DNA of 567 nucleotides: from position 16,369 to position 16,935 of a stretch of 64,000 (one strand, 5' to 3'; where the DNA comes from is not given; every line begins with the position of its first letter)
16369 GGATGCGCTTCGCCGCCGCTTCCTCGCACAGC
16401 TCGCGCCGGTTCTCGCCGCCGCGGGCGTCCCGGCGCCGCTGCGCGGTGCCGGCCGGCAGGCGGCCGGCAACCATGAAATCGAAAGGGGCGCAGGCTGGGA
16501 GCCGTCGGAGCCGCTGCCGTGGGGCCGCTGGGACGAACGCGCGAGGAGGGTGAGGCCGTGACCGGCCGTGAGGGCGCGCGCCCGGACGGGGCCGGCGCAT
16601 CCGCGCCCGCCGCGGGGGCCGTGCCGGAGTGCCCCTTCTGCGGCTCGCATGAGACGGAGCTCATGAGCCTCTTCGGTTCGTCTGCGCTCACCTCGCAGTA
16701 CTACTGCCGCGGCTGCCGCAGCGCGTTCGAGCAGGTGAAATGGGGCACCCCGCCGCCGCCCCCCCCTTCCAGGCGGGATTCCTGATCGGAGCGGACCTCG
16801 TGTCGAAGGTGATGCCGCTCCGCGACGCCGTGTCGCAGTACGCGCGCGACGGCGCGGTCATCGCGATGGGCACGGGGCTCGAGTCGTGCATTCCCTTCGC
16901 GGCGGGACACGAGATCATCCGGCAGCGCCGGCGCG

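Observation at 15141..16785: PaaD split into two genes separated by paaB and paaC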

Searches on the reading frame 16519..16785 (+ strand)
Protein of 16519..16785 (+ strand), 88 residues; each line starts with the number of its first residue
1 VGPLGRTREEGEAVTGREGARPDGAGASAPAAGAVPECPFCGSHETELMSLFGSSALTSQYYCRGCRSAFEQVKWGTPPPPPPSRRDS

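Call 5: search_protein_families(library=pfam, proteins=[window:16519-16785:+], max_evalue=0.01)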
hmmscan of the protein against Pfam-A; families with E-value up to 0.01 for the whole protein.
window:16519-16785:+ (88 aa): 2 families
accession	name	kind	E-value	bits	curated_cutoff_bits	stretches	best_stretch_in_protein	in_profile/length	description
PF23451.1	Zn_ribbon_PaaD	-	1.1e-15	57.4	27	1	33-74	12-53/53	PaaD zinc beta ribbon domain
PF09723.15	Zn_ribbon_8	-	0.0027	18.1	34.4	0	35-46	26-37/41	Zinc ribbon domain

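Call 6: search_protein_families(library=ncbifam, proteins=[window:16519-16785:+], max_evalue=0.01)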
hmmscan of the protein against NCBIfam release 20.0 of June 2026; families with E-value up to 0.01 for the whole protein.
window:16519-16785:+ (88 aa): 4 families
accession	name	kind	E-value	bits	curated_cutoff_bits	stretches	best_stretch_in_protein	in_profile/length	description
TIGR02159.1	PA_CoA_Oxy4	equivalog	3.2e-09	37.2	108.15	1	34-74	104-144/146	1,2-phenylacetyl-CoA epoxidase subunit PaaD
NF041869.1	paae_haloarch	equivalog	2.1e-07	31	100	1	36-73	18-55/56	1,2-phenylacetyl-CoA epoxidase subunit PaaE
TIGR03655.1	anti_R_Lar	subfamily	0.0001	22.5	39.6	1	37-70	3-38/55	Lar family restriction alleviation protein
TIGR02605.1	CxxC_CxxC_SSSS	subfamily_domain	0.0013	18.7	31.3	0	34-47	25-38/52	FmdB family zinc ribbon protein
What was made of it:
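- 16558..16785 (+): Stand-alone Cys4 zinc-ribbon protein, equivalent to the C-terminal domain of PaaD (75 aa). It matches TIGR02159 positions 104-144 of 146 and NF041869 at 31 bits (calls 5, 6).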

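Call 9: find_homologous_proteins(query=window:16558-16785:+, max_evalue=0.001)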
Query window:16558-16785:+ (75 aa): 50 proteins with E <= 0.001 among 50 candidates.
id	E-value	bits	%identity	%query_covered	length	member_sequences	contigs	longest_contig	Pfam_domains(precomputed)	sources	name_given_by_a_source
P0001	1.5e-40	154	95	100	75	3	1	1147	PF23451.2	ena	-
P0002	1.4e-37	145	88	100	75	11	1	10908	PF23451.2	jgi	jgi:hypothetical protein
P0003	7.5e-30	120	82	72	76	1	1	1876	PF23451.2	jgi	jgi:hypothetical protein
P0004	1.3e-28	116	76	100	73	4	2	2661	PF23451.2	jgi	jgi:transposase-like protein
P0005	3.1e-27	112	76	91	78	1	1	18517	PF23451.2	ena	-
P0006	1.5e-26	110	72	100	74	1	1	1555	PF23451.2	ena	-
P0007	1.7e-25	106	76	88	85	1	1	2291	PF23451.2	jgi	jgi:transposase-like protein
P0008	6.8e-25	104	81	68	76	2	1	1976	PF23451.2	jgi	jgi:transposase-like protein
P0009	1.8e-24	103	83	63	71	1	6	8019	PF23451.2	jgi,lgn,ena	jgi:hypothetical protein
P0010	6.7e-24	101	71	87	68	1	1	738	PF23451.2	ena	-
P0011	3.4e-22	96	83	71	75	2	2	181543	PF23451.2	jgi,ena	-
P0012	6.1e-22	95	91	60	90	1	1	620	PF23451.2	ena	-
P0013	9.2e-22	95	78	73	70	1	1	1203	PF23451.2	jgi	-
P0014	1.0e-21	94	75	80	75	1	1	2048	PF23451.2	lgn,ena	-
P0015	1.4e-21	94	75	79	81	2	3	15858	PF23451.2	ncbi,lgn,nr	ncbi:MAG TPA: hypothetical protein VGX97_12335 [bacterium]|nr:hypothetical protein [bacterium]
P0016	3.7e-21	93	91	59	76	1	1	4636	PF23451.2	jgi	jgi:hypothetical protein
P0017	4.2e-21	92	67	89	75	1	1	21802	PF23451.2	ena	-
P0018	1.0e-20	91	69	81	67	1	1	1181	PF23451.2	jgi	jgi:transposase-like protein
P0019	1.2e-20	91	81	63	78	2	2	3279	PF23451.2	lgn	-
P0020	1.4e-20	91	89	60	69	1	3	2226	PF23451.2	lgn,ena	-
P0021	2.4e-20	90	76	75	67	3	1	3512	PF23451.2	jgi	jgi:hypothetical protein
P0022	2.4e-20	90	86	59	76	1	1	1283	PF23451.2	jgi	jgi:transposase-like protein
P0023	5.1e-20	89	67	85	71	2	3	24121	PF23451.2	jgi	jgi:transposase-like protein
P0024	6.4e-20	89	79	71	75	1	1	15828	PF23451.2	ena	-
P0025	7.4e-20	88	76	75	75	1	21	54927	PF23451.2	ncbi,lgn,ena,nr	ncbi:MAG TPA: hypothetical protein VFL28_11865 [bacterium]|nr:hypothetical protein [bacterium]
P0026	1.5e-19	88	72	76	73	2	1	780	PF23451.2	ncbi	-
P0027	2.2e-19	87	88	57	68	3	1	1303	PF23451.2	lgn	-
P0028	2.2e-19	87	77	71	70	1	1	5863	PF23451.2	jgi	jgi:transposase-like protein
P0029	2.3e-19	87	71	81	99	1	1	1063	PF23451.2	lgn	-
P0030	2.3e-19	87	87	52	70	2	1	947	PF23451.2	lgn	-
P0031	3.1e-19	86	84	65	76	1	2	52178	PF23451.2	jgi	jgi:hypothetical protein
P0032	3.8e-19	86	69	72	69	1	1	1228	PF23451.2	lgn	-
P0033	6.4e-19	85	74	72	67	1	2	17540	PF23451.2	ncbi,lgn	-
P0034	6.5e-19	85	79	64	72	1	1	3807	PF23451.2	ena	-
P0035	6.6e-19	85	77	69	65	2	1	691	PF23451.2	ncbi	-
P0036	6.7e-19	85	75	68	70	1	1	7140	PF23451.2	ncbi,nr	ncbi:MAG TPA: hypothetical protein VJT33_15760, partial [bacterium]|nr:hypothetical protein [bacteri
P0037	7.3e-19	85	85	53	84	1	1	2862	PF23451.2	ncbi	-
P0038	8.6e-19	85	69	73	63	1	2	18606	PF23451.2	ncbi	-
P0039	1.1e-18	85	91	59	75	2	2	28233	PF23451.2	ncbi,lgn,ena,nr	ncbi:MAG TPA: hypothetical protein VGZ23_04905 [bacterium]|nr:hypothetical protein [bacterium]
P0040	1.3e-18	84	77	80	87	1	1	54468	PF23451.2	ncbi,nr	ncbi:MAG TPA: hypothetical protein VKW09_06900 [bacterium]|nr:hypothetical protein [bacterium]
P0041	1.7e-18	84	69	80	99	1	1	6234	PF23451.2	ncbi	-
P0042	2.1e-18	84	84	60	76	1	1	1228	PF23451.2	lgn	-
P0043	3.7e-18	83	75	69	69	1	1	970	PF23451.2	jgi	-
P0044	4.9e-18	83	81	57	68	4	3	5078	PF23451.2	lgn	-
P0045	2.3e-17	80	80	60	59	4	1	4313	PF23451.2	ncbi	-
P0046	9.0e-17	79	79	57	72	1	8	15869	PF23451.2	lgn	-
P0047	1.7e-16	78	77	57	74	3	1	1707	PF23451.2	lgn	-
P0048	1.1e-13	69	85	53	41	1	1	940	PF23451.2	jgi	jgi:predicted Fe-S protein YdhL (DUF1289 family)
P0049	1.3e-11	62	68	53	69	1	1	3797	PF23451.2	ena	-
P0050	6.2e-11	60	91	43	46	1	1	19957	PF23451.2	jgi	jgi:hypothetical protein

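Call 15: find_encoding_contigs(protein=P0011, flank=10000, max_places=2)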
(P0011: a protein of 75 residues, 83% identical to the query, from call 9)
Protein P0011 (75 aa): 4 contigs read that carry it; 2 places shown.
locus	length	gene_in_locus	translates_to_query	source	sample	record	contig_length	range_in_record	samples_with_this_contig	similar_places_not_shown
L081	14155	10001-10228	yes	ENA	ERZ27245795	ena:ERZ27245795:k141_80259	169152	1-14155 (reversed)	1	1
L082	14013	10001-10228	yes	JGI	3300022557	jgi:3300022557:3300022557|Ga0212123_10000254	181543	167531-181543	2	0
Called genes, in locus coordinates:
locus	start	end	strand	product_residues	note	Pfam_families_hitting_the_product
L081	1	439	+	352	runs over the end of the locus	PF00676:E1_dh, PF02775:TPP_enzyme_C (weak), PF13292:DXP_synthase_N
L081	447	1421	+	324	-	PF02779:Transket_pyr, PF02780:Transketolase_C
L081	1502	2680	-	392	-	PF07969:Amidohydro_3 (weak), PF01979:Amidohydro_1, PF07969:Amidohydro_3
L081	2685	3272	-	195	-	PF25087:GMPPB_C (faint), PF00132:Hexapep (weak), PF14602:Hexapep_2 (faint), PF25084:LbH_EIF2B (weak), PF00132:Hexapep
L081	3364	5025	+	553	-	PF00501:AMP-binding, PF13193:AMP-binding_C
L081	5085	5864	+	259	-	PF00378:ECH_1, PF16113:ECH_2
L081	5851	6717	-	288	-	PF13302:Acetyltransf_3 (weak), PF13527:Acetyltransf_9 (weak), PF00583:Acetyltransf_1, PF13508:Acetyltransf_7 (weak), PF08445:FR47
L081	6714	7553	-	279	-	PF07848:PaaX, PF20803:PaaX_M, PF08223:PaaX_C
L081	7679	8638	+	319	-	PF05138:PaaA_PaaC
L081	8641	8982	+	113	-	PF01883:FeS_assembly_P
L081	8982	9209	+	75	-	PF06243:PaaB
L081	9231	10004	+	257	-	PF05138:PaaA_PaaC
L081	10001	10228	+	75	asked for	PF23451:Zn_ribbon_PaaD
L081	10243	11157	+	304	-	PF01144:CoA_trans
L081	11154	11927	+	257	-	PF01144:CoA_trans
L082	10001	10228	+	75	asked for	PF23451:Zn_ribbon_PaaD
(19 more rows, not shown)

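Call 16: find_encoding_contigs(protein=P0025, flank=10000, max_places=2)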
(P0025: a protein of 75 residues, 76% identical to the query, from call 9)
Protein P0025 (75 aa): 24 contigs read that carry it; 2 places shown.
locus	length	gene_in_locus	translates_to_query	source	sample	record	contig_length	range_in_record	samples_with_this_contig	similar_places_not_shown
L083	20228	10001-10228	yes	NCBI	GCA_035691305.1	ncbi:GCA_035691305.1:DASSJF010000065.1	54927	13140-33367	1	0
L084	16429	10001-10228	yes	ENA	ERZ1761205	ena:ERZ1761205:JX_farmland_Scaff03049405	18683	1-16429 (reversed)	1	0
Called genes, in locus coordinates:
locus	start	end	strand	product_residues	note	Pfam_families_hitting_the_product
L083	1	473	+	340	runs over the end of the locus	PF00676:E1_dh, PF02775:TPP_enzyme_C (weak), PF13292:DXP_synthase_N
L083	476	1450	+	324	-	PF02779:Transket_pyr, PF02780:Transketolase_C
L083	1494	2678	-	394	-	PF07969:Amidohydro_3, PF01979:Amidohydro_1, PF07969:Amidohydro_3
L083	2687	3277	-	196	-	PF25087:GMPPB_C (faint), PF14602:Hexapep_2 (faint), PF25084:LbH_EIF2B (weak), PF00132:Hexapep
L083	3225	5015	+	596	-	PF00501:AMP-binding, PF13193:AMP-binding_C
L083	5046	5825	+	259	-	PF00378:ECH_1, PF16113:ECH_2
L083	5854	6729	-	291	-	PF13302:Acetyltransf_3 (weak), PF00583:Acetyltransf_1, PF13508:Acetyltransf_7 (weak), PF08445:FR47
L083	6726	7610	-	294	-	PF07848:PaaX, PF20803:PaaX_M, PF08223:PaaX_C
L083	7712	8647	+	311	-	PF05138:PaaA_PaaC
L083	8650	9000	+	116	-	PF01883:FeS_assembly_P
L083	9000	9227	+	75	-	PF06243:PaaB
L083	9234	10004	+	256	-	PF05138:PaaA_PaaC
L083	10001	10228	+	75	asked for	PF23451:Zn_ribbon_PaaD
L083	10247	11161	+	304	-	PF01144:CoA_trans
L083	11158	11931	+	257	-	PF01144:CoA_trans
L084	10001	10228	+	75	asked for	PF23451:Zn_ribbon_PaaD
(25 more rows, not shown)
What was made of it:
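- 16740..18484 (+): CoA-transferase alpha and beta subunits. The alpha start is probably downstream of the zinc-ribbon stop, as in relatives; beta is 17714-18484. In relatives the alpha gene starts 15-19 nt after the zinc-ribbon stop (calls 15, 16).
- Independent gene calls in close relatives place a 75-aa gene with the same 4-nt overlap (calls 15, 16).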

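Call 24: search_dna_similar(query=window:16558-16785:+, collection=plasmids, mode=protein, max_evalue=0.001, max_rows=40, rows=spread)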
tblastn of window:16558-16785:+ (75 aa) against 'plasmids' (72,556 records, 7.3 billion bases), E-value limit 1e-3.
Records with a match: 109; places in all: 110; records where one place covers at least 80% of the query: 0.
Best place of each record, by identity: <60% 109.
By first word of the organism name: Ralstonia 79; Pseudosulfitobacter 18; Halalkalicoccus 2; Haloterrigena 2; Haladaptatus 2; Haloarcula 1; Halostella 1; Halostagnicola 1; Halosolutus 1; Natrialbaceae 1; and 1 more.
By predicted mobility (MOB-suite, as given by PLSDB): mobilizable 56; non-mobilizable 51; conjugative 2.
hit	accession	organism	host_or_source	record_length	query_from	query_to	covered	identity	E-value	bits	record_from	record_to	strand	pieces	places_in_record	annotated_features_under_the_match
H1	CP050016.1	Haloarcula sp. JP-L23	-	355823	24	62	52%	59.0%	3e-7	52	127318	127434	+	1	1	hypothetical protein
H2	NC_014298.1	Halalkalicoccus jeotgali B3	-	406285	25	62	51%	55.3%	1e-6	50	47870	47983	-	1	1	hypothetical protein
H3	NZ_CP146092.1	Ralstonia sp. RRA.1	-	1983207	25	61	49%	54.1%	3e-6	49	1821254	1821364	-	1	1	none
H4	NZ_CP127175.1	Natrialbaceae archaeon AArc-T1-2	sediments,sediments from hypersaline ...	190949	24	62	52%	51.3%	9e-6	48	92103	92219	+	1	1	hypothetical protein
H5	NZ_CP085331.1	Haladaptatus salinisoli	cell culture,saline soil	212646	25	62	51%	50.0%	7e-5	45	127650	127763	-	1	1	none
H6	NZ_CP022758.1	Ralstonia solanacearum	Solanum tuberosum,single cell,Potato ...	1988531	25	61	49%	51.4%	1e-4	45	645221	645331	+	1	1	none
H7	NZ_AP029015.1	Ralstonia pseudosolanacearum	-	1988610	25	61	49%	51.4%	1e-4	45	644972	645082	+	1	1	none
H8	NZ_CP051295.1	Ralstonia solanacearum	Plantain,cell culture,stem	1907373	25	61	49%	51.4%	2e-4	44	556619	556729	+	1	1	none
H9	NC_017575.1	Ralstonia solanacearum Po82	-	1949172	25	61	49%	51.4%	2e-4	44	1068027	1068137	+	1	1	none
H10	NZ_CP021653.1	Ralstonia solanacearum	Solanum lycopersicum,Tomato with ...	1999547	25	61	49%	51.4%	2e-4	44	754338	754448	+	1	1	none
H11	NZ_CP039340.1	Ralstonia pseudosolanacearum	-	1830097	25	61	49%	51.4%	3e-4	44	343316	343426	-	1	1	none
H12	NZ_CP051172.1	Ralstonia pseudosolanacearum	Whole organism,potato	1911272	25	61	49%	51.4%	3e-4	44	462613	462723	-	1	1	none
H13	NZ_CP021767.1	Ralstonia solanacearum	Solanum lycopersicum,Tomato with ...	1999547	25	61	49%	51.4%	4e-4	43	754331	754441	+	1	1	none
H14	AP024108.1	Ralstonia solanacearum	-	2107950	25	61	49%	51.4%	9e-4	42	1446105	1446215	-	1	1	paaD: phenylacetic acid degradation protein PaaD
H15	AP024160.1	Ralstonia solanacearum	Zingiber officinale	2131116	25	61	49%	51.4%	9e-4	42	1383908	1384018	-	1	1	paaD: phenylacetic acid degradation protein PaaD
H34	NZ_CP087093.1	Pseudosulfitobacter pseudonitzschiae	Skeletonema costatum,The surface ...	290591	25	61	49%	48.6%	1e-3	42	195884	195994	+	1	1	paaD: 1,2-phenylacetyl-CoA epoxidase subunit PaaD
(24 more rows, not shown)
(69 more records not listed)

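Call 26: get_annotated_region(hit=H2, flank=7000)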
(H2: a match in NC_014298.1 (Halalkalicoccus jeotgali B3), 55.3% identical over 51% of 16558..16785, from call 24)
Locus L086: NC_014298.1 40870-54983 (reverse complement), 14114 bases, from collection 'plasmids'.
description: Halalkalicoccus jeotgali B3 plasmid 1, complete sequence
organism: Halalkalicoccus jeotgali B3 (NCBI taxid 795797)
taxonomy: Archaea; Euryarchaeota; Halobacteria; Halobacteriales; Halococcaceae; Halalkalicoccus; Halalkalicoccus jeotgali; Halalkalicoccus jeotgali B3
host: -; source: -; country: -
typing (MOB-suite, as given by PLSDB): non-mobilizable
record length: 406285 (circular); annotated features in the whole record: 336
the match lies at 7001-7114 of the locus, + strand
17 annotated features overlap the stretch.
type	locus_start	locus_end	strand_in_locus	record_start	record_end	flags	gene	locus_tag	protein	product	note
CDS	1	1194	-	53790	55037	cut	-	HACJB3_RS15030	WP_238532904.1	ABC transporter substrate-binding protein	-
CDS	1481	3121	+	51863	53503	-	-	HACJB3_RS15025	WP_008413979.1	acyl-CoA synthetase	-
CDS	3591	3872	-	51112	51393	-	-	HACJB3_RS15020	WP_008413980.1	2Fe-2S iron-sulfur cluster-binding protein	-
CDS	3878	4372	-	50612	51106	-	-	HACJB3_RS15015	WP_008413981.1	GNAT family N-acetyltransferase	-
CDS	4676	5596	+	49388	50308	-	-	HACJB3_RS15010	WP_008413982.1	Phenylacetic acid catabolic protein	GO:0010124 - phenylacetate catabolic process [Evidence IEA]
CDS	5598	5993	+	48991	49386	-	-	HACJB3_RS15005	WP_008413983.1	metal-sulfur cluster assembly factor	-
CDS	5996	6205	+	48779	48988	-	-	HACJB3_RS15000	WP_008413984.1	hypothetical protein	-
CDS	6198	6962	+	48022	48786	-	-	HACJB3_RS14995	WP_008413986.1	Phenylacetic acid catabolic protein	GO:0010124 - phenylacetate catabolic process [Evidence IEA]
CDS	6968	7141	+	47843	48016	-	-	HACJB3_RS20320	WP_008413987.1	hypothetical protein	-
CDS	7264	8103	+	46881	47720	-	-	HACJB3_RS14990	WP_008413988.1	enoyl-CoA hydratase/isomerase family protein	-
CDS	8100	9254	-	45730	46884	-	-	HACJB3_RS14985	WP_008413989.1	acyl-CoA dehydrogenase family protein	-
CDS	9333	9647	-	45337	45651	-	-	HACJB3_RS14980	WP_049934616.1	aldehyde dehydrogenase family protein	-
CDS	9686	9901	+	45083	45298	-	-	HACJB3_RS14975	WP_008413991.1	aryl-alcohol dehydrogenase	-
CDS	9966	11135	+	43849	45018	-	-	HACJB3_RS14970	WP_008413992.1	beta-ketoacyl synthase N-terminal-like domain-containing protein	-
CDS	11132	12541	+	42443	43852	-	-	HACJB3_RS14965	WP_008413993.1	zinc ribbon domain-containing protein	-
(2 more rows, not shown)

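Call 27: get_annotated_region(hit=H4, flank=7000)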
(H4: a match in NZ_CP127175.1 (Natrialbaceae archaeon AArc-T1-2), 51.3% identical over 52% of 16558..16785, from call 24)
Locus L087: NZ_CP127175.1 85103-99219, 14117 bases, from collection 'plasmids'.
description: Natrialbaceae archaeon AArc-T1-2 plasmid plAArc-T1-2-L, complete sequence
organism: Natrialbaceae archaeon AArc-T1-2 (NCBI taxid 3053904)
taxonomy: Archaea; Euryarchaeota; Halobacteria; Halobacteriales; Natrialbaceae; Natrarchaeobaculum; Natrialbaceae archaeon AArc-T1-2
host: -; source: sediments,sediments from hypersaline soda lakes; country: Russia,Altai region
typing (MOB-suite, as given by PLSDB): non-mobilizable
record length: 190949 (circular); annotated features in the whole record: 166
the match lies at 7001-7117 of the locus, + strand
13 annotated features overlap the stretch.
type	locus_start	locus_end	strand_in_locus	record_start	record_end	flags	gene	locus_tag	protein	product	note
CDS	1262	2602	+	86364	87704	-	-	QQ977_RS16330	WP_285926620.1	ISH6 family transposase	-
CDS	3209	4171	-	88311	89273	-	-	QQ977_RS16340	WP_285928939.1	IclR family transcriptional regulator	GO:0006355 - regulation of DNA-templated transcription [Evidence IEA]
CDS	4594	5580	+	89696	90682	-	-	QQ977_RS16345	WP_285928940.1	Phenylacetic acid catabolic protein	GO:0010124 - phenylacetate catabolic process [Evidence IEA]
CDS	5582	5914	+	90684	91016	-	-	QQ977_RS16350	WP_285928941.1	metal-sulfur cluster assembly factor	-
CDS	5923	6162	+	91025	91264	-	-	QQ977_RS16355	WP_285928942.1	hypothetical protein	-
CDS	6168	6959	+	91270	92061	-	-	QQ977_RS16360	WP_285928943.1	Phenylacetic acid catabolic protein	GO:0010124 - phenylacetate catabolic process [Evidence IEA]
CDS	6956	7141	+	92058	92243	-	-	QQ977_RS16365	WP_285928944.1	hypothetical protein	-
CDS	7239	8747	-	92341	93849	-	-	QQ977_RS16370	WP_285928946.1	aldehyde dehydrogenase family protein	-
CDS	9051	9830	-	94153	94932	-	-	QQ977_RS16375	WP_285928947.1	enoyl-CoA hydratase/isomerase family protein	-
CDS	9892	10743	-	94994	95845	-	-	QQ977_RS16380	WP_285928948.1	enoyl-CoA hydratase/isomerase family protein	-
CDS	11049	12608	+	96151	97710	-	-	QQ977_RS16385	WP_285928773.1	sodium:solute symporter family protein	-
CDS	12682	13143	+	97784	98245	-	-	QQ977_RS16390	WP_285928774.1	cupin domain-containing protein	-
CDS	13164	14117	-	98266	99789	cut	-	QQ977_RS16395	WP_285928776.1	AMP-binding protein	-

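Call 44: search_protein_representatives(alignment_id=A2)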
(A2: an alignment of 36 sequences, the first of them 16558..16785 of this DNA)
Query: 36 sequences, 75 profile positions. Proteins with E-value up to 0.001 (for the whole library): 948; up to 1e-10: 295; up to 1e-30: 0. The best 150 are listed.
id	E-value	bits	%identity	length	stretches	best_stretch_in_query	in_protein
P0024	9.7e-29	115.1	-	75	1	1-67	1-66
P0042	9.8e-29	115.0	-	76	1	16-71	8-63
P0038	1.6e-27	111.1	-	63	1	14-68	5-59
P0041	5.8e-27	109.4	-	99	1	14-68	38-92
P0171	6.6e-25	102.8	-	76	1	11-66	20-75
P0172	3.0e-21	91.0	-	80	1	12-63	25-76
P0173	4.1e-20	87.4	-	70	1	13-68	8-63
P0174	4.5e-20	87.3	-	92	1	14-71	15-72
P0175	5.1e-20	87.1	-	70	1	20-63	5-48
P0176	6.7e-20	86.7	-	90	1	16-69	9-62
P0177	7.7e-20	86.5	-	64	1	17-72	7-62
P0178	8.4e-20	86.4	-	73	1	11-68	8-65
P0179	1.6e-19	85.5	-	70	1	16-70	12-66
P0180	3.0e-19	84.6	-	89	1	9-66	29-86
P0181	7.8e-19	83.3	-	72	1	16-68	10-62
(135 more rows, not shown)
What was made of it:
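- Stand-alone relatives are numerous: 948 cluster representatives at E<=1e-3, and the best 150 are all 50-133 aa (call 44).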

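Call 46: get_annotated_region(hit=H5, flank=6000)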
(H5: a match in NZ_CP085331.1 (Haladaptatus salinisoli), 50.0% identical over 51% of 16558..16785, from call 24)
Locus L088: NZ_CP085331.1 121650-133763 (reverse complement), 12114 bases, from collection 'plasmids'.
description: Haladaptatus salinisoli strain PSR8 plasmid unnamed4, complete sequence
organism: Haladaptatus salinisoli (NCBI taxid 2884876)
taxonomy: Archaea; Euryarchaeota; Halobacteria; Halobacteriales; Haladaptataceae; Haladaptatus; Haladaptatus salinisoli
host: -; source: cell culture,saline soil; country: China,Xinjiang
typing (MOB-suite, as given by PLSDB): non-mobilizable
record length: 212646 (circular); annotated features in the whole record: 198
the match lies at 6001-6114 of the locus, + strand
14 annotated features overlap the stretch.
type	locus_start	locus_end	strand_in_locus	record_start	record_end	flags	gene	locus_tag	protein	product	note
CDS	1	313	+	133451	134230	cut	-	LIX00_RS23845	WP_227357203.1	CoA-transferase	-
CDS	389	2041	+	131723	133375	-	-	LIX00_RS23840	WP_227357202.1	acyl-CoA synthetase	-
CDS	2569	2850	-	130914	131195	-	-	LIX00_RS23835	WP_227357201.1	2Fe-2S iron-sulfur cluster-binding protein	-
CDS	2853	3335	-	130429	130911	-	-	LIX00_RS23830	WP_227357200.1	GNAT family N-acetyltransferase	-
CDS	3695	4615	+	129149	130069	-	-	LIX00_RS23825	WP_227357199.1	Phenylacetic acid catabolic protein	GO:0010124 - phenylacetate catabolic process [Evidence IEA]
CDS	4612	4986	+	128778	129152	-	-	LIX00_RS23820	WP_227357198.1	metal-sulfur cluster assembly factor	-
CDS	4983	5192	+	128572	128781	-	-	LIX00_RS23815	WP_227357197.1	phenylacetic acid degradation PaaB family protein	-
CDS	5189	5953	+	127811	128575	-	-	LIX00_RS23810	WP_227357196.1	Phenylacetic acid catabolic protein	GO:0010124 - phenylacetate catabolic process [Evidence IEA]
CDS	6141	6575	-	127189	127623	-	-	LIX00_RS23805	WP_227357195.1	pyridoxamine 5'-phosphate oxidase family protein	-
CDS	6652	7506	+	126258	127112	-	-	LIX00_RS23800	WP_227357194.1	enoyl-CoA hydratase/isomerase family protein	-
CDS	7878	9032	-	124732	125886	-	-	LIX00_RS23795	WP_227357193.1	acyl-CoA dehydrogenase family protein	-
CDS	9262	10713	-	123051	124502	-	-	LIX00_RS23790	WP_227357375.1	aldehyde dehydrogenase family protein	-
CDS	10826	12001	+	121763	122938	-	-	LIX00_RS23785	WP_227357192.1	thiolase domain-containing protein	-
CDS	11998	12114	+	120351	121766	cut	-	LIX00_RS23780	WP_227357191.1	zinc ribbon domain-containing protein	-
